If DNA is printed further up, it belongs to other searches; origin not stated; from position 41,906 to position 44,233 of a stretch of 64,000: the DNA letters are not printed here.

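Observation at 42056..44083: Amino-acid permease fused to a SAM-dependent methyltransferase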

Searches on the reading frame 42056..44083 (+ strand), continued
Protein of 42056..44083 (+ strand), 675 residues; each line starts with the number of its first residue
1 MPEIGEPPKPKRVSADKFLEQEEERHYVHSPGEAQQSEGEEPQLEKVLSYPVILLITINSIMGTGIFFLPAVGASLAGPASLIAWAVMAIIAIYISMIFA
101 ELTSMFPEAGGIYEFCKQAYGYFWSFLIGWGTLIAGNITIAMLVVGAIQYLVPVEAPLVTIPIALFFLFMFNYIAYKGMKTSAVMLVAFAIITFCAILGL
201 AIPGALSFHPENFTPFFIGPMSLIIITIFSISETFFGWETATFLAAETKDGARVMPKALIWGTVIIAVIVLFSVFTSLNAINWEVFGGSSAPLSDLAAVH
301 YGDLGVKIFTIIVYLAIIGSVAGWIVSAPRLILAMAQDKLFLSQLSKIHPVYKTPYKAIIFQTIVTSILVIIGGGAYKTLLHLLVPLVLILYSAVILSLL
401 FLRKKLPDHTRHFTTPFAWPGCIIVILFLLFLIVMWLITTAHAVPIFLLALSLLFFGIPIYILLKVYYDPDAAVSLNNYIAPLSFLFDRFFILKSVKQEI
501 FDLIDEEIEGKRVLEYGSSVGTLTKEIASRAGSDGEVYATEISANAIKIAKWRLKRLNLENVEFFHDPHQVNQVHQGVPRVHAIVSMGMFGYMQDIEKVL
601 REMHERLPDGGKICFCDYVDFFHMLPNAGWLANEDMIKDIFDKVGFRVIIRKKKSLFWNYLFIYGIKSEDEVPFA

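Call 7: find_homologous_proteins(query=window:42056-44080:+)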
Query window:42056-44080:+ (675 aa): 1044 proteins with E <= 0.001 among 8000 candidates; the best 120 are listed.
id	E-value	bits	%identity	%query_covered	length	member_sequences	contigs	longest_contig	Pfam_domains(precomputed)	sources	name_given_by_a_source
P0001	0.0e+0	1501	100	100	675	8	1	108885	PF13847.13,PF13489.13,PF13649.13,PF13520.13,PF00324.28,PF01209.25,PF08241.19,PF08242.19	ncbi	-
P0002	0.0e+0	1222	80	99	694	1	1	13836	PF13847.13,PF13489.13,PF13649.13,PF13520.13,PF00324.28,PF01209.25,PF08242.19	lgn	-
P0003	1.0e-293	994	68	96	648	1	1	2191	PF13847.13,PF13649.13,PF13520.13,PF00324.28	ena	-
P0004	3.6e-279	946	64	97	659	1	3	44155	PF13847.13,PF13489.13,PF02353.27,PF05175.21,PF13649.13,PF13520.13,PF01135.26,PF00324.28,PF01209.25,PF08241.19,PF08242.19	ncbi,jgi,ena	-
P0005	3.9e-279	946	66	94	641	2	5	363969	PF13489.13,PF02353.27,PF08241.19,PF13847.13,PF01269.24,PF05175.21,PF13649.13,PF13520.13,PF01135.26,PF00324.28,PF01209.25,PF08242.19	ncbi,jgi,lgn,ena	-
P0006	8.2e-263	892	67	86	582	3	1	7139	PF13847.13,PF13489.13,PF13649.13,PF13520.13,PF00324.28,PF01209.25,PF08241.19,PF08242.19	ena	-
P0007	6.2e-247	840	59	97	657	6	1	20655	PF13489.13,PF13649.13,PF13520.13,PF00324.28,PF01209.25,PF08242.19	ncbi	-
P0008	6.7e-243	826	61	93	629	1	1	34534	PF13847.13,PF13489.13,PF13649.13,PF13520.13,PF00324.28,PF01209.25,PF08241.19,PF08242.19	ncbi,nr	ncbi:amino acid permease [Candidatus Woesearchaeota archaeon]|nr:amino acid permease [Candidatus Woe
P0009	4.4e-242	824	59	93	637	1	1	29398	PF13847.13,PF13489.13,PF13649.13,PF13520.13,PF00324.28,PF01209.25,PF08241.19,PF08242.19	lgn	-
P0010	5.7e-237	807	58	93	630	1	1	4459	PF13847.13,PF13489.13,PF13649.13,PF13520.13,PF00324.28,PF01209.25,PF08242.19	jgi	jgi:APA family basic amino acid/polyamine antiporter/amino acid efflux transporter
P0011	8.1e-237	806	60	93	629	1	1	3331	PF13847.13,PF13489.13,PF13649.13,PF13520.13,PF00324.28,PF01209.25,PF08241.19,PF08242.19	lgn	-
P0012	1.9e-234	799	60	93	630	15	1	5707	PF13847.13,PF13489.13,PF13649.13,PF13520.13,PF00324.28,PF01209.25,PF08241.19,PF08242.19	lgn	-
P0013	2.7e-234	798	57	93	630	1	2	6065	PF13847.13,PF13489.13,PF13649.13,PF13520.13,PF00324.28,PF01209.25,PF08241.19,PF08242.19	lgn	-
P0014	5.4e-234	797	59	93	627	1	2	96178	PF13847.13,PF13489.13,PF13649.13,PF13520.13,PF00324.28,PF03845.20,PF01209.25,PF08241.19,PF08242.19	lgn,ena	-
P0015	1.7e-231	789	58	93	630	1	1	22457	PF13847.13,PF13489.13,PF13649.13,PF13520.13,PF00324.28,PF01209.25,PF08241.19,PF08242.19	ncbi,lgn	-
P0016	4.7e-231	787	57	93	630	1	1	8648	PF13847.13,PF13489.13,PF13649.13,PF13520.13,PF00324.28,PF01209.25,PF08242.19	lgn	-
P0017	5.6e-231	787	58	93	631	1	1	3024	PF13847.13,PF13489.13,PF13649.13,PF13520.13,PF00324.28,PF01209.25,PF08241.19,PF08242.19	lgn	-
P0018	3.5e-230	784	58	93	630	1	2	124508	PF13847.13,PF13489.13,PF13649.13,PF13520.13,PF00324.28,PF01209.25,PF08241.19,PF08242.19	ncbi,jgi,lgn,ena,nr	ncbi:amino acid permease [Candidatus Woesearchaeota archaeon]|nr:amino acid permease [Candidatus Woe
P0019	1.0e-229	783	57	93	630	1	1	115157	PF13847.13,PF13489.13,PF13649.13,PF13520.13,PF00324.28,PF01209.25,PF08242.19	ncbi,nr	ncbi:amino acid permease [Candidatus Woesearchaeota archaeon]|nr:amino acid permease [Candidatus Woe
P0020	1.4e-229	783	57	94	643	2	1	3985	PF13847.13,PF13489.13,PF13649.13,PF13520.13,PF00324.28,PF01209.25,PF08241.19,PF08242.19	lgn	-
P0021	3.3e-229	781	57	94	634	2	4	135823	PF13489.13,PF05219.18,PF08241.19,PF13847.13,PF01269.24,PF05175.21,PF13649.13,PF13520.13,PF00324.28,PF01209.25,PF08242.19,PF10294.16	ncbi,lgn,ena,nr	ncbi:MAG: amino acid permease [DPANN group archaeon]|nr:amino acid permease [DPANN group archaeon]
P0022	3.4e-229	781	57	94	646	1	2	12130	PF13847.13,PF13489.13,PF13649.13,PF13520.13,PF00324.28,PF01209.25,PF08241.19,PF08242.19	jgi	-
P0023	4.5e-229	781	57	94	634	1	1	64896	PF13847.13,PF13489.13,PF01269.24,PF13649.13,PF13520.13,PF00324.28,PF05219.18,PF01209.25,PF08241.19,PF08242.19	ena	-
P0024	5.1e-229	781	54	98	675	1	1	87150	PF13847.13,PF13489.13,PF02353.27,PF05175.21,PF13649.13,PF13520.13,PF00324.28,PF01209.25,PF08241.19,PF08242.19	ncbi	-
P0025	1.9e-228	779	58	93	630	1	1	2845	PF13847.13,PF13489.13,PF13649.13,PF13520.13,PF00324.28,PF01209.25,PF08241.19,PF08242.19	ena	-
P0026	2.1e-228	779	58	93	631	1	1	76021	PF13847.13,PF13489.13,PF13649.13,PF13520.13,PF00324.28,PF03845.20,PF01209.25,PF08241.19,PF08242.19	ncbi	-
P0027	2.2e-228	779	56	94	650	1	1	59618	PF13847.13,PF13489.13,PF02353.27,PF05175.21,PF13649.13,PF13520.13,PF00324.28,PF05219.18,PF01209.25,PF08241.19,PF08242.19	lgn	-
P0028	4.0e-228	778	55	93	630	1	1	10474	PF13847.13,PF13489.13,PF13649.13,PF13520.13,PF00324.28,PF01209.25,PF08242.19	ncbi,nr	ncbi:amino acid permease [Candidatus Woesearchaeota archaeon]|nr:amino acid permease [Candidatus Woe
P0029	9.8e-228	776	57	94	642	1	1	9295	PF13847.13,PF13489.13,PF13649.13,PF13520.13,PF00324.28,PF01209.25,PF08241.19,PF08242.19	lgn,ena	-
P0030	1.9e-227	775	57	93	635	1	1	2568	PF13847.13,PF13489.13,PF13649.13,PF13520.13,PF00324.28,PF01209.25,PF08241.19,PF08242.19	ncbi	ncbi:amino acid permease [Nanoarchaeota archaeon]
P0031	6.6e-227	774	57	93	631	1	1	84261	PF13847.13,PF13489.13,PF13649.13,PF13520.13,PF00324.28,PF01209.25,PF08241.19,PF08242.19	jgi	-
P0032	1.0e-226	773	57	94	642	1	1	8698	PF13847.13,PF13489.13,PF13649.13,PF13520.13,PF00324.28,PF01209.25,PF08241.19,PF08242.19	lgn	-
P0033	2.3e-226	772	56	94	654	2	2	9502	PF13847.13,PF13489.13,PF13649.13,PF13520.13,PF00324.28,PF01209.25,PF08241.19,PF08242.19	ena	-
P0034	5.4e-226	771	56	94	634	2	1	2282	PF13847.13,PF13489.13,PF01269.24,PF13649.13,PF13520.13,PF00324.28,PF03845.20,PF05219.18,PF01209.25,PF08241.19,PF08242.19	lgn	-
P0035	6.6e-226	770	57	94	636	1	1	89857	PF13847.13,PF13489.13,PF13649.13,PF13520.13,PF00324.28,PF01209.25,PF08241.19,PF08242.19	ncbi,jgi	-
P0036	8.0e-226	770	56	93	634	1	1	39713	PF13847.13,PF13489.13,PF01269.24,PF13649.13,PF13520.13,PF00324.28,PF03845.20,PF01209.25,PF08241.19,PF08242.19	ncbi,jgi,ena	-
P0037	3.3e-225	768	55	93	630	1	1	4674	PF13847.13,PF13489.13,PF13649.13,PF13520.13,PF00324.28,PF03845.20,PF01209.25,PF08242.19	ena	-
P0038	5.0e-225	767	57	93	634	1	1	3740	PF13847.13,PF13489.13,PF13649.13,PF13520.13,PF00324.28,PF01209.25,PF08241.19,PF08242.19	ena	-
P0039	3.0e-224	765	56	93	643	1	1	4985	PF13847.13,PF13489.13,PF13649.13,PF01189.24,PF13520.13,PF00324.28,PF01209.25,PF08241.19,PF08242.19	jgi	-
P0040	4.5e-224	764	56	94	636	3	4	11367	PF13847.13,PF13489.13,PF01269.24,PF13649.13,PF13520.13,PF00324.28,PF05219.18,PF01209.25,PF08241.19,PF08242.19,PF10294.16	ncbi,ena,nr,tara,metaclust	ncbi:hypothetical protein CMO90_01425 [Candidatus Woesearchaeota archaeon]|nr:hypothetical protein [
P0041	5.9e-224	764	56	94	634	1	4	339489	PF13847.13,PF13489.13,PF01269.24,PF13649.13,PF13520.13,PF00324.28,PF05219.18,PF01209.25,PF08241.19,PF08242.19,PF10294.16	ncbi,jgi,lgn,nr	ncbi:amino acid permease [Candidatus Woesearchaeota archaeon]|nr:amino acid permease [Candidatus Woe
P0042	1.7e-223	762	56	94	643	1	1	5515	PF13847.13,PF13489.13,PF13649.13,PF13520.13,PF00324.28,PF01209.25,PF08241.19,PF08242.19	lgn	-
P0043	3.3e-223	761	54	94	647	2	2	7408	PF13847.13,PF13489.13,PF02353.27,PF05175.21,PF13649.13,PF13520.13,PF00324.28,PF05219.18,PF01209.25,PF08241.19,PF08242.19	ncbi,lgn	ncbi:MAG: amino acid permease [Nanoarchaeota archaeon]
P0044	5.4e-223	761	56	94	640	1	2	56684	PF13847.13,PF13489.13,PF13649.13,PF13520.13,PF00324.28,PF01209.25,PF08241.19,PF08242.19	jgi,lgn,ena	jgi:basic amino acid/polyamine antiporter, APA family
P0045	2.9e-222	758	57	93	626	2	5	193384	PF13847.13,PF13489.13,PF13649.13,PF13520.13,PF00324.28,PF01209.25,PF08241.19,PF08242.19,PF05401.17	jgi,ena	jgi:basic amino acid/polyamine antiporter, APA family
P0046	8.8e-222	757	57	93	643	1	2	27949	PF13847.13,PF13489.13,PF13649.13,PF13520.13,PF00324.28,PF01209.25,PF08242.19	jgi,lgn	-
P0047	2.1e-221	755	56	93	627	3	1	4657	PF13847.13,PF13489.13,PF13649.13,PF13520.13,PF00324.28,PF01209.25,PF08242.19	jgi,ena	-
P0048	2.6e-221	755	55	93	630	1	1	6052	PF13847.13,PF13489.13,PF13649.13,PF13520.13,PF00324.28,PF01209.25,PF08242.19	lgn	-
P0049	2.8e-221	755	56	95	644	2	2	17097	PF13847.13,PF13489.13,PF13649.13,PF13520.13,PF00324.28,PF01209.25,PF08241.19,PF08242.19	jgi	jgi:amino acid transporter/precorrin-6B methylase 2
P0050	4.4e-221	754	56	93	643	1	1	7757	PF13847.13,PF13489.13,PF05175.21,PF13649.13,PF13520.13,PF00324.28,PF01209.25,PF08241.19,PF08242.19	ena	-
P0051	5.7e-221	754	57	93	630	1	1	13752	PF13847.13,PF13489.13,PF13649.13,PF13520.13,PF00324.28,PF01209.25,PF08241.19,PF08242.19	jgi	-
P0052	9.5e-221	753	57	91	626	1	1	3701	PF13847.13,PF13489.13,PF05175.21,PF13649.13,PF13520.13,PF00324.28,PF01209.25,PF08241.19,PF08242.19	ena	-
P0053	1.1e-220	753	54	93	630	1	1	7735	PF13847.13,PF13489.13,PF13649.13,PF13520.13,PF00324.28,PF01209.25,PF08241.19,PF08242.19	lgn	-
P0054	1.3e-220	753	55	93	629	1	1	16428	PF13847.13,PF13489.13,PF13649.13,PF13520.13,PF00324.28,PF03845.20,PF01209.25,PF08242.19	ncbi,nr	ncbi:amino acid permease [Candidatus Woesearchaeota archaeon]|nr:amino acid permease [Candidatus Woe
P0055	2.0e-220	752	56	91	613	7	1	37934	PF13847.13,PF13489.13,PF01269.24,PF13649.13,PF01189.24,PF13520.13,PF00324.28,PF05219.18,PF01209.25,PF08241.19,PF08242.19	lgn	-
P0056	3.8e-220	751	55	91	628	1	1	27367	PF13847.13,PF13489.13,PF02353.27,PF05175.21,PF13649.13,PF13520.13,PF00324.28,PF05219.18,PF01209.25,PF08241.19,PF08242.19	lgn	-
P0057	9.8e-220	750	56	93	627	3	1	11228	PF13847.13,PF13489.13,PF13649.13,PF13520.13,PF00324.28,PF03845.20,PF01209.25,PF08241.19,PF08242.19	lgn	-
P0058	1.2e-219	750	56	93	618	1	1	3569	PF13847.13,PF13489.13,PF13649.13,PF13520.13,PF00324.28,PF01209.25,PF08241.19,PF08242.19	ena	-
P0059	1.5e-219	749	55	94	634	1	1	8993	PF13847.13,PF13489.13,PF13649.13,PF13520.13,PF00324.28,PF05219.18,PF01209.25,PF08241.19,PF08242.19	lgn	-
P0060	2.9e-219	748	54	94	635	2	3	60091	PF13847.13,PF13489.13,PF01269.24,PF13649.13,PF13520.13,PF00324.28,PF03845.20,PF01209.25,PF08241.19,PF08242.19,PF10294.16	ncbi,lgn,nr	ncbi:MAG: amino acid permease [Nanoarchaeota archaeon]|nr:amino acid permease [Nanoarchaeota archaeo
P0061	2.9e-219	748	57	93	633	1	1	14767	PF13847.13,PF13489.13,PF13649.13,PF13520.13,PF01135.26,PF00324.28,PF01209.25,PF08241.19,PF08242.19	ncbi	ncbi:MAG: amino acid permease [Candidatus Woesearchaeota archaeon]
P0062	8.0e-219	747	54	93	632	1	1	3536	PF13847.13,PF13489.13,PF13649.13,PF13520.13,PF00324.28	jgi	jgi:amino acid transporter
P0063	8.0e-219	747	56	93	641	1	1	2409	PF13847.13,PF13489.13,PF13649.13,PF13520.13,PF00324.28,PF01209.25,PF08241.19,PF08242.19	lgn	-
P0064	8.5e-219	747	53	94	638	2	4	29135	PF13847.13,PF13489.13,PF13649.13,PF13520.13,PF00324.28,PF05219.18,PF01209.25,PF08241.19,PF08242.19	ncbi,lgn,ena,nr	ncbi:MAG: amino acid permease [Nanoarchaeota archaeon]|nr:amino acid permease [Nanoarchaeota archaeo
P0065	9.8e-219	747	55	93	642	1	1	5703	PF13847.13,PF13489.13,PF13649.13,PF13520.13,PF00324.28,PF01209.25,PF08241.19,PF08242.19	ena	-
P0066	1.2e-218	746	55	93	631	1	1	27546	PF13847.13,PF13489.13,PF13649.13,PF13520.13,PF00324.28,PF03845.20,PF03222.20,PF01209.25,PF08241.19,PF08242.19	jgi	jgi:amino acid transporter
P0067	2.4e-218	745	55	93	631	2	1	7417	PF13847.13,PF13489.13,PF13649.13,PF13520.13,PF00324.28,PF01209.25,PF08241.19,PF08242.19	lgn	-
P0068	6.0e-218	744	55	93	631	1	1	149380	PF13847.13,PF13489.13,PF13649.13,PF13520.13,PF00324.28,PF01209.25,PF08241.19,PF08242.19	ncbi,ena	-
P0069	7.0e-218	744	56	92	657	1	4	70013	PF13847.13,PF13489.13,PF13649.13,PF13520.13,PF00324.28,PF01209.25,PF08241.19,PF08242.19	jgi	-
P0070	8.2e-218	744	54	93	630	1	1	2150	PF13847.13,PF13489.13,PF13649.13,PF13520.13,PF00324.28,PF01209.25,PF08241.19,PF08242.19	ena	-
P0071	1.2e-217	743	56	93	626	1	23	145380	PF13847.13,PF13489.13,PF13649.13,PF13520.13,PF00324.28,PF01209.25,PF08241.19,PF08242.19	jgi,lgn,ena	jgi:amino acid transporter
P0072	1.2e-217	743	55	94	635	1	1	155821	PF13847.13,PF13489.13,PF13649.13,PF13520.13,PF00324.28,PF03845.20,PF01209.25,PF08241.19,PF08242.19,PF10294.16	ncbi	ncbi:MAG: amino acid permease [archaeon]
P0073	1.4e-217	743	56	93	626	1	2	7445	PF13847.13,PF13489.13,PF13649.13,PF13520.13,PF08704.17,PF00324.28,PF08241.19,PF08242.19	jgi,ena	-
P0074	1.6e-217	743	54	93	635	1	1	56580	PF13847.13,PF13489.13,PF13649.13,PF13520.13,PF00324.28,PF01209.25,PF08241.19,PF08242.19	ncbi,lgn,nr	ncbi:amino acid permease [Candidatus Woesearchaeota archaeon]|nr:amino acid permease [Candidatus Woe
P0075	1.9e-217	742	55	94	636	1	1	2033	PF13847.13,PF13489.13,PF13649.13,PF13520.13,PF00324.28,PF03845.20,PF01209.25,PF08241.19,PF08242.19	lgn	-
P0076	2.3e-217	742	55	93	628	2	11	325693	PF13847.13,PF13489.13,PF13649.13,PF13520.13,PF00324.28,PF01209.25,PF08241.19,PF08242.19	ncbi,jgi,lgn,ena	jgi:amino acid transporter/ubiquinone/menaquinone biosynthesis C-methylase UbiE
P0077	4.2e-217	741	56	92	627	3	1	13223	PF13847.13,PF13489.13,PF13649.13,PF13520.13,PF00324.28,PF01209.25,PF08241.19,PF08242.19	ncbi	-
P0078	4.9e-217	741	53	93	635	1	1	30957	PF13847.13,PF13489.13,PF13649.13,PF13520.13,PF00324.28,PF01209.25,PF08242.19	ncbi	ncbi:MAG: amino acid permease [Nanobdellota archaeon]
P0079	1.2e-216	740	57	92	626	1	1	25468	PF13847.13,PF13489.13,PF13649.13,PF13520.13,PF00324.28,PF01209.25,PF08241.19,PF08242.19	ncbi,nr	ncbi:amino acid permease [Candidatus Woesearchaeota archaeon]|nr:amino acid permease [Candidatus Woe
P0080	1.8e-216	739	55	93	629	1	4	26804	PF13847.13,PF13489.13,PF13649.13,PF13520.13,PF00324.28,PF01209.25,PF08242.19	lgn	-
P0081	1.9e-216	739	52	94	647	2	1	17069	PF13847.13,PF13489.13,PF02353.27,PF05175.21,PF13649.13,PF13520.13,PF00324.28,PF01209.25,PF08241.19,PF08242.19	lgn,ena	-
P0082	2.5e-216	739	55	94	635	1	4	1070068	PF13847.13,PF13489.13,PF13649.13,PF13520.13,PF00324.28,PF01209.25,PF08241.19,PF08242.19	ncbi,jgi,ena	jgi:basic amino acid/polyamine antiporter, APA family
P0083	3.0e-216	738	54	94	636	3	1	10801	PF13847.13,PF13489.13,PF01269.24,PF05175.21,PF13649.13,PF13520.13,PF00324.28,PF05219.18,PF01209.25,PF08241.19,PF08242.19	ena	-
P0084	4.1e-216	738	54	93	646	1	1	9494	PF13847.13,PF13489.13,PF02353.27,PF01269.24,PF13649.13,PF13520.13,PF00324.28,PF01209.25,PF08241.19,PF08242.19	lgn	-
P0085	4.5e-216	738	55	93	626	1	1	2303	PF13847.13,PF13489.13,PF13649.13,PF13520.13,PF00324.28,PF03845.20,PF08241.19,PF08242.19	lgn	-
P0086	6.1e-216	737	55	93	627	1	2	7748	PF13847.13,PF13489.13,PF13649.13,PF13520.13,PF00324.28,PF01209.25,PF08241.19,PF08242.19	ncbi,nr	ncbi:amino acid permease [Candidatus Woesearchaeota archaeon]|nr:amino acid permease [Candidatus Woe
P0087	6.4e-216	737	54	93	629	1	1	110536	PF13847.13,PF13489.13,PF13649.13,PF13520.13,PF00324.28,PF01209.25,PF08242.19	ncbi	-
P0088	6.6e-216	737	55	93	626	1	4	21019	PF13847.13,PF13489.13,PF13649.13,PF13520.13,PF00324.28,PF03845.20,PF01209.25,PF08241.19,PF08242.19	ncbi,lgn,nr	ncbi:MAG: amino acid permease [Nanoarchaeota archaeon]|nr:amino acid permease [Nanoarchaeota archaeo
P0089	7.6e-216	737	56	93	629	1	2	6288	PF13847.13,PF13520.13,PF00324.28,PF03845.20,PF01209.25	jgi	-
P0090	1.0e-215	737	56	93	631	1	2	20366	PF13847.13,PF13489.13,PF13649.13,PF13520.13,PF00324.28,PF01209.25,PF08241.19,PF08242.19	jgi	-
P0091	1.4e-215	736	53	93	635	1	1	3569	PF13847.13,PF13489.13,PF13649.13,PF13520.13,PF00324.28,PF01209.25,PF08241.19,PF08242.19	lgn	-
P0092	1.5e-215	736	53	94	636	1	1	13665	PF13847.13,PF13489.13,PF13649.13,PF13520.13,PF00324.28,PF01209.25,PF08241.19,PF08242.19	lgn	-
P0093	1.8e-215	736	53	94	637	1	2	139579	PF13847.13,PF13489.13,PF13649.13,PF13520.13,PF00324.28,PF05219.18,PF01209.25,PF08241.19,PF08242.19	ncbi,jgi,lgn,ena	-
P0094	1.9e-215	736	56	93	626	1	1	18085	PF13847.13,PF13489.13,PF13649.13,PF13520.13,PF00324.28,PF01209.25,PF08241.19,PF08242.19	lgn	-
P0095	2.5e-215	735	55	93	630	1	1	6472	PF13847.13,PF13489.13,PF13649.13,PF13520.13,PF00324.28,PF01209.25,PF08241.19,PF08242.19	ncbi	-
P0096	6.5e-215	734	55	93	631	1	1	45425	PF13847.13,PF13489.13,PF13649.13,PF13520.13,PF00324.28,PF01209.25,PF08241.19,PF08242.19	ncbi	-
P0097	9.4e-215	733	53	93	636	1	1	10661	PF13649.13,PF13520.13,PF00324.28,PF01209.25,PF08242.19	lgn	-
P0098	1.5e-214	733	54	93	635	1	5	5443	PF13847.13,PF13489.13,PF13649.13,PF13520.13,PF00324.28,PF01209.25,PF08241.19,PF08242.19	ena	-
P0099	1.5e-214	733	54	93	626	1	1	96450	PF13847.13,PF13489.13,PF13649.13,PF13520.13,PF00324.28,PF08241.19,PF08242.19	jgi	jgi:amino acid transporter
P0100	1.7e-214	733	55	93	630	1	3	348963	PF13489.13,PF02353.27,PF01596.24,PF08241.19,PF13847.13,PF13649.13,PF13520.13,PF01135.26,PF00324.28,PF13578.13,PF01209.25,PF08242.19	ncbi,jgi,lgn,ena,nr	ncbi:amino acid permease [Candidatus Woesearchaeota archaeon]|jgi:basic amino acid/polyamine antipor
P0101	2.0e-214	732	54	93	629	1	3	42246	PF13847.13,PF13649.13,PF13520.13,PF00324.28,PF03845.20,PF01209.25,PF08241.19,PF08242.19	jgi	-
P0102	2.8e-214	732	55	93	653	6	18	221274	PF13847.13,PF13489.13,PF13649.13,PF13520.13,PF00324.28,PF01209.25,PF08241.19,PF08242.19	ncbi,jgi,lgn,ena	jgi:amino acid transporter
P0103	3.3e-214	732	53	94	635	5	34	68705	PF13847.13,PF13489.13,PF13649.13,PF13520.13,PF00324.28,PF01209.25,PF08241.19,PF08242.19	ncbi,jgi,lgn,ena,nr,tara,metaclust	ncbi:MAG TPA: amino acid permease [Candidatus Woesearchaeota archaeon]|jgi:amino acid transporter/pr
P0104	3.8e-214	732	55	93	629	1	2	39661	PF13847.13,PF13489.13,PF13649.13,PF13520.13,PF00324.28,PF03845.20,PF01209.25,PF08241.19,PF08242.19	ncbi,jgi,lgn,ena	-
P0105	3.9e-214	731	55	90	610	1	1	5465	PF13847.13,PF13489.13,PF13649.13,PF13520.13,PF00324.28,PF01209.25,PF08242.19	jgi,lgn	-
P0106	4.4e-214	731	54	94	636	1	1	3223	PF13847.13,PF13489.13,PF13649.13,PF13520.13,PF00324.28,PF01209.25,PF08242.19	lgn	-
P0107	4.5e-214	731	53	94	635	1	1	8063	PF13649.13,PF13520.13,PF00324.28,PF01209.25,PF08242.19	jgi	jgi:amino acid transporter/phospholipid N-methyltransferase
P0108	4.9e-214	731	53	93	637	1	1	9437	PF13847.13,PF13489.13,PF13649.13,PF13520.13,PF00324.28,PF01209.25,PF08241.19,PF08242.19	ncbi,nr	ncbi:amino acid permease [Candidatus Woesearchaeota archaeon]|nr:amino acid permease [Candidatus Woe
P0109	6.6e-214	731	53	94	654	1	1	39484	PF13847.13,PF13489.13,PF13649.13,PF13520.13,PF00324.28,PF01209.25,PF08241.19,PF08242.19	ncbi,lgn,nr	ncbi:amino acid permease [Candidatus Woesearchaeota archaeon]|nr:amino acid permease [Candidatus Woe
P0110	7.0e-214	731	53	93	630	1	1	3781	PF13847.13,PF13489.13,PF13649.13,PF13520.13,PF00324.28,PF01209.25,PF08241.19,PF08242.19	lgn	-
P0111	8.1e-214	730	53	94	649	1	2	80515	PF13847.13,PF13489.13,PF02353.27,PF05175.21,PF13649.13,PF13520.13,PF01135.26,PF00324.28,PF01209.25,PF08241.19,PF08242.19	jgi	jgi:basic amino acid/polyamine antiporter, APA family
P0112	8.3e-214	730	56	93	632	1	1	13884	PF13847.13,PF13489.13,PF13649.13,PF13520.13,PF01135.26,PF00324.28,PF01209.25,PF08241.19,PF08242.19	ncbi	-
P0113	9.3e-214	730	55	93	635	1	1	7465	PF13847.13,PF13489.13,PF13649.13,PF13520.13,PF00324.28,PF05219.18,PF01209.25,PF08241.19,PF08242.19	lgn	-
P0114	9.4e-214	730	55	93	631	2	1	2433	PF13847.13,PF13489.13,PF13649.13,PF13520.13,PF00324.28,PF01209.25,PF08241.19,PF08242.19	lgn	-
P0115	1.1e-213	730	54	93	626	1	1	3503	PF13847.13,PF13489.13,PF13649.13,PF13520.13,PF00324.28,PF01209.25,PF08241.19,PF08242.19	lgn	-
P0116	1.5e-213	729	55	94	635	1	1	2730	PF13847.13,PF13489.13,PF13649.13,PF13520.13,PF00324.28,PF01209.25,PF08242.19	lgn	-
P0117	1.9e-213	729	54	94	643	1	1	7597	PF13847.13,PF13489.13,PF13649.13,PF13520.13,PF00324.28,PF03845.20,PF01209.25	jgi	jgi:APA family basic amino acid/polyamine antiporter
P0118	2.6e-213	729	53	93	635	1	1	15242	PF13847.13,PF13489.13,PF13649.13,PF13520.13,PF00324.28,PF01209.25,PF08241.19,PF08242.19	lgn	-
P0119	3.2e-213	728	53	93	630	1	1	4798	PF13847.13,PF13489.13,PF13649.13,PF13520.13,PF00324.28,PF01209.25,PF08241.19,PF08242.19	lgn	-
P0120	3.4e-213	728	56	92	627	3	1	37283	PF13847.13,PF13489.13,PF13649.13,PF13520.13,PF00324.28,PF01209.25,PF08241.19,PF08242.19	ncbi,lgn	-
